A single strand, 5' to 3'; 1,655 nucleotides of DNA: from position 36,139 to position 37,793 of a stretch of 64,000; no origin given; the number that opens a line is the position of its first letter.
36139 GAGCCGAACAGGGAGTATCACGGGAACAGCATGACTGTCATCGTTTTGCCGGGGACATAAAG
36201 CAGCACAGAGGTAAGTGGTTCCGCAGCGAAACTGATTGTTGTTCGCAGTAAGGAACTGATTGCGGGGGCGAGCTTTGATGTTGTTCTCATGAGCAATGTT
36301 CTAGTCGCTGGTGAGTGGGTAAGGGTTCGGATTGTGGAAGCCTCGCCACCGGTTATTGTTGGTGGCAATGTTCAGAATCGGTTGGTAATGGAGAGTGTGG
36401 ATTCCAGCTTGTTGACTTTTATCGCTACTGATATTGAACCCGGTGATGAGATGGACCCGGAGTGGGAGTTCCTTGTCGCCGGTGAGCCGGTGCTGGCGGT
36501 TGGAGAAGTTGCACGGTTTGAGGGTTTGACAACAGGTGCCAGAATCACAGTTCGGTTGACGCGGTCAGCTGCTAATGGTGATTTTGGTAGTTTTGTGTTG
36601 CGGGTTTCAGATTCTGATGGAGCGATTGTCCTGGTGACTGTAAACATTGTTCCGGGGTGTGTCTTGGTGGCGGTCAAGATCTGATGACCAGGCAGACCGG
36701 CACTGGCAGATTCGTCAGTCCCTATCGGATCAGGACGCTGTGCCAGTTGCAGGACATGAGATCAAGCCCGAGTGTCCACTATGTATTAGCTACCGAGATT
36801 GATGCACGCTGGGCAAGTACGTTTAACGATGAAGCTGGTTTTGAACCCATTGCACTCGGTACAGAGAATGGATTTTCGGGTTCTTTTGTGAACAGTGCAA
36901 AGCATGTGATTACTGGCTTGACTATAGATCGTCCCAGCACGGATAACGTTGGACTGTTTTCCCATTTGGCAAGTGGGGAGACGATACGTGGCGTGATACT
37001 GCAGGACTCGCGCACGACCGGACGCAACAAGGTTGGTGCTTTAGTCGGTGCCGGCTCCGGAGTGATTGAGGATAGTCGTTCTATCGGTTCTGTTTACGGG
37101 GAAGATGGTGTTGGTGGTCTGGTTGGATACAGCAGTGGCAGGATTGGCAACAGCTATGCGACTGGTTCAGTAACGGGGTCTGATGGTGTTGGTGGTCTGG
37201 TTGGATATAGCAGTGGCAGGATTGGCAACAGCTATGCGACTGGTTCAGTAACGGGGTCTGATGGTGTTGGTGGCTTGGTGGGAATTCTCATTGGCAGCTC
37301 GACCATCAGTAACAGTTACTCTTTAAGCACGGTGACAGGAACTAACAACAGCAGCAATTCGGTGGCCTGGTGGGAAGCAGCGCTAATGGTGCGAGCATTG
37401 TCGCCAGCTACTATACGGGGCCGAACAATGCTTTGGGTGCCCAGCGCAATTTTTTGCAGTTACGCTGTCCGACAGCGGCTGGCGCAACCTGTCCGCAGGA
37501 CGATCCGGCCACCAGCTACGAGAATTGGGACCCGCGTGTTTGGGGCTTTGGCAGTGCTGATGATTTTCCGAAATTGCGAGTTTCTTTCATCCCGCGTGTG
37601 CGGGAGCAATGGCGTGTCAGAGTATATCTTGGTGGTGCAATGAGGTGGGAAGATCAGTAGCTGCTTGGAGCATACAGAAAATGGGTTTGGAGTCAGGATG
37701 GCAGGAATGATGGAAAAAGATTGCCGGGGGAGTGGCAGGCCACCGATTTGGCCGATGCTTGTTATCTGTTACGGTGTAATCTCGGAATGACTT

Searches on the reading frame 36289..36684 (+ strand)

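Call 46: search_protein_families(library=pfam, proteins=[window:36289-36684:+], max_evalue=0.01)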
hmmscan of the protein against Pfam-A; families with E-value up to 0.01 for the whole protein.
window:36289-36684:+ (131 aa): 1 family
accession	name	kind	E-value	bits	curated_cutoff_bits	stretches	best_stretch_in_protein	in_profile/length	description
PF18614.7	RNase_II_C_S1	-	0.0015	18.8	26.6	0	71-92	25-46/59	RNase II-type exonuclease C-terminal S1 domain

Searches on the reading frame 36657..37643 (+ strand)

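Call 46: search_protein_families(library=pfam, proteins=[window:36657-37643:+], max_evalue=0.01)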
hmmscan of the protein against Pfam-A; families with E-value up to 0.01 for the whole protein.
window:36657-37643:+ (328 aa): 1 family
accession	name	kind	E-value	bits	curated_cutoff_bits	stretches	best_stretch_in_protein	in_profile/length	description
PF07581.17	Glug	-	1.4e-12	47.5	20.5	2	151-173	4-28/28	The GLUG motif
